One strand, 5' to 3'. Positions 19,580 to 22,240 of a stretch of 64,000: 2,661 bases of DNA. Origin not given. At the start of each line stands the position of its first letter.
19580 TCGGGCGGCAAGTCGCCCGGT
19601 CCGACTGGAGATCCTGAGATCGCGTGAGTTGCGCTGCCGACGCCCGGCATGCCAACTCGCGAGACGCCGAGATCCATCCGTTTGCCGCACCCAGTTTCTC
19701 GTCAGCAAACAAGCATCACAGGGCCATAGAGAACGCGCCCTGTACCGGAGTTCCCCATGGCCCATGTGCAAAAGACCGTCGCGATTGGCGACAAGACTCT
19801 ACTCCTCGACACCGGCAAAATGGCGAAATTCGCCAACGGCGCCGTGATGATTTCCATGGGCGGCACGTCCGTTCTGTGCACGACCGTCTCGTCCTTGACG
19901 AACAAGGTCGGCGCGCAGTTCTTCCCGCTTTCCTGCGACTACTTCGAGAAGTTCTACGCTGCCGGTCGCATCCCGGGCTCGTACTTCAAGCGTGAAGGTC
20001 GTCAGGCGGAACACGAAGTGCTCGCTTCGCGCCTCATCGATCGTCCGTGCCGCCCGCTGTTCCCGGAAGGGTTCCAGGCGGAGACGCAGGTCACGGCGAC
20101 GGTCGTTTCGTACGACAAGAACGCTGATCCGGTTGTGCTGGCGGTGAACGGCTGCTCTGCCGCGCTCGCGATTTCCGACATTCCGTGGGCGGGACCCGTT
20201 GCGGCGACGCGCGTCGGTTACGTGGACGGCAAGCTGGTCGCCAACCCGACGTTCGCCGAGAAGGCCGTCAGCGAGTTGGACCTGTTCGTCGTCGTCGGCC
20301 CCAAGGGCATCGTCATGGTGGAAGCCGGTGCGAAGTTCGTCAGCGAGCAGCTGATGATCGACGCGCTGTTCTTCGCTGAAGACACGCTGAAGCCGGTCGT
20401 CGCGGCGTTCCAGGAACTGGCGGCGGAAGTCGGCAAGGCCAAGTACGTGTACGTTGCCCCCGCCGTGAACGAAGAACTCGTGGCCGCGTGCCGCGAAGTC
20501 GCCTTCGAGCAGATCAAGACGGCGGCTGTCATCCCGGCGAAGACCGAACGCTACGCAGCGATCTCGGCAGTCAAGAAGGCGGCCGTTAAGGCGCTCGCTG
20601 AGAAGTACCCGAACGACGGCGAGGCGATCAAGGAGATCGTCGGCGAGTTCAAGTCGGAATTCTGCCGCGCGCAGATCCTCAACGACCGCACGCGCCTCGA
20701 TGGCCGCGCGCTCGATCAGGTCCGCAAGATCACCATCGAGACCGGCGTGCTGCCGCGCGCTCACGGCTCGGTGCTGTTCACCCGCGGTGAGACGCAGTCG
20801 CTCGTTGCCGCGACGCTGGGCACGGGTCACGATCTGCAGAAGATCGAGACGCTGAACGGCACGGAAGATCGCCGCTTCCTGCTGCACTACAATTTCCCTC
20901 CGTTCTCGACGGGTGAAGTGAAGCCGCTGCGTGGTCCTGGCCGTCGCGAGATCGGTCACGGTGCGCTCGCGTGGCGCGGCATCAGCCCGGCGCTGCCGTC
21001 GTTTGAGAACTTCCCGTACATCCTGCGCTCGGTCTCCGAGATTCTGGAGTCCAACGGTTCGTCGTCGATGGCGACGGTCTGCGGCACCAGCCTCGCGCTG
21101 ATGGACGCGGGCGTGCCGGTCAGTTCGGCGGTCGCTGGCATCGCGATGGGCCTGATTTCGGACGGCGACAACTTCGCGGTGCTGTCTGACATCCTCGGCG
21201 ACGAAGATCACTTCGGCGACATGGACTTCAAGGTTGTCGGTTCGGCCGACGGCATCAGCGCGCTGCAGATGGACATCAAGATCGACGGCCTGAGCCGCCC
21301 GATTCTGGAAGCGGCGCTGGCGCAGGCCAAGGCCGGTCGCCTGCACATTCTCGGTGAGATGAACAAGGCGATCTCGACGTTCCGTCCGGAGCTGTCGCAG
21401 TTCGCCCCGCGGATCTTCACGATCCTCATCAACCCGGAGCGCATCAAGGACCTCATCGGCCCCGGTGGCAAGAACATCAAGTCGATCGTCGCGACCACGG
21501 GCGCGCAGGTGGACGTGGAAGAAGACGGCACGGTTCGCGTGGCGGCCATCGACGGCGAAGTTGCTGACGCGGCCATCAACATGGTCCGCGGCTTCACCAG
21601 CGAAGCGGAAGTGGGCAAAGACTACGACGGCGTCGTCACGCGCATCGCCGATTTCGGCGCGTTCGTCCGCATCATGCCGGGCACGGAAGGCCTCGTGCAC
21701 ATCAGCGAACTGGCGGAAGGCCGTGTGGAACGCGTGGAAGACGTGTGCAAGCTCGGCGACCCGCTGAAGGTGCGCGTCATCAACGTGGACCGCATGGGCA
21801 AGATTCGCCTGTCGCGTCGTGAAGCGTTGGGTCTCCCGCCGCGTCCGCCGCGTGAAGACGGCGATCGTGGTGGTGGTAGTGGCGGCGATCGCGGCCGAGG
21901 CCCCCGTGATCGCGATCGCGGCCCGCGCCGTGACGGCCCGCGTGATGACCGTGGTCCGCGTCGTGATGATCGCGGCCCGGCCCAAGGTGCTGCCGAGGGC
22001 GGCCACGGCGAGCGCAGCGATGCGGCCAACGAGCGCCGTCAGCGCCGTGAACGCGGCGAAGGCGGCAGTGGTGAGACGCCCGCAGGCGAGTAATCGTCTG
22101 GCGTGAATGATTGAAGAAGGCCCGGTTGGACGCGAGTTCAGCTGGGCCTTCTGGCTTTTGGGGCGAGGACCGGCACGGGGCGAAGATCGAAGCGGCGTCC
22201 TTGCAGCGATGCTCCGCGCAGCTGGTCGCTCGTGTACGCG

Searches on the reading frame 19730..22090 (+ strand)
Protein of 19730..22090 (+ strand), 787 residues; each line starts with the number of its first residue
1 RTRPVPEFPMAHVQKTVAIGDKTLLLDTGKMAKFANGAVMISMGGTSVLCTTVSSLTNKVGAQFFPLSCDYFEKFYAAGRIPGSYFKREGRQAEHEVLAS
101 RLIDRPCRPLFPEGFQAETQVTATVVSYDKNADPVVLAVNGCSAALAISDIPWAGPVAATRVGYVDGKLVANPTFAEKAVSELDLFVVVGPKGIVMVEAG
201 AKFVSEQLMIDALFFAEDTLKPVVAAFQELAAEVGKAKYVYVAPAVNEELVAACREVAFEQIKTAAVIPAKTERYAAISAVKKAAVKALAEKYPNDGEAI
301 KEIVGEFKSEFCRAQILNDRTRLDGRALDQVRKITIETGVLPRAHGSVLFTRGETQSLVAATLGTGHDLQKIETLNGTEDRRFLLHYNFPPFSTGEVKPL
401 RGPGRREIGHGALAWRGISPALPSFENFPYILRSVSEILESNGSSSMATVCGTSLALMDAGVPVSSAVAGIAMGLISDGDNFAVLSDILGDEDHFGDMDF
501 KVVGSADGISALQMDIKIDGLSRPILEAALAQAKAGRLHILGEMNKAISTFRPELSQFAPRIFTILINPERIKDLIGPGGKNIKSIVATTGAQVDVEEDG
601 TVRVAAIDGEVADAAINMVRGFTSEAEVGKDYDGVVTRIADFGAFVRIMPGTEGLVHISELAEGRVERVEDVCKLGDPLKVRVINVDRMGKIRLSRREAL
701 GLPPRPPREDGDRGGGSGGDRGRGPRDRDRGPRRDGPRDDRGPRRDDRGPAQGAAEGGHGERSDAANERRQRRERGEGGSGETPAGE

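Call 43: search_protein_families(library=pfam, proteins=[window:19730-22090:+], max_evalue=0.0001)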
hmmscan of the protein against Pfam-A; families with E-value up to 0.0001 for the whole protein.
window:19730-22090:+ (787 aa): 5 families
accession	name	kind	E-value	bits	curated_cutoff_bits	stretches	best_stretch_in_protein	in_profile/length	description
PF01138.27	RNase_PH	-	2.4e-53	180.4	25.5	2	330-463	1-130/130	3' exoribonuclease family, domain 1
PF00575.29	S1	-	2.6e-18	66.6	22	1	626-697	2-74/74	S1 RNA binding domain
PF03725.20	RNase_PH_C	-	3.6e-18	65.7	20.8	1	155-218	1-66/67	3' exoribonuclease family, domain 2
PF03726.19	PNPase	-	1.4e-13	51.5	24.6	1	250-326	2-80/81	Polyribonucleotide nucleotidyltransferase, RNA binding domain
PF00013.35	KH_1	-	8.2e-09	35.5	21.5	1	563-619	2-64/66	KH domain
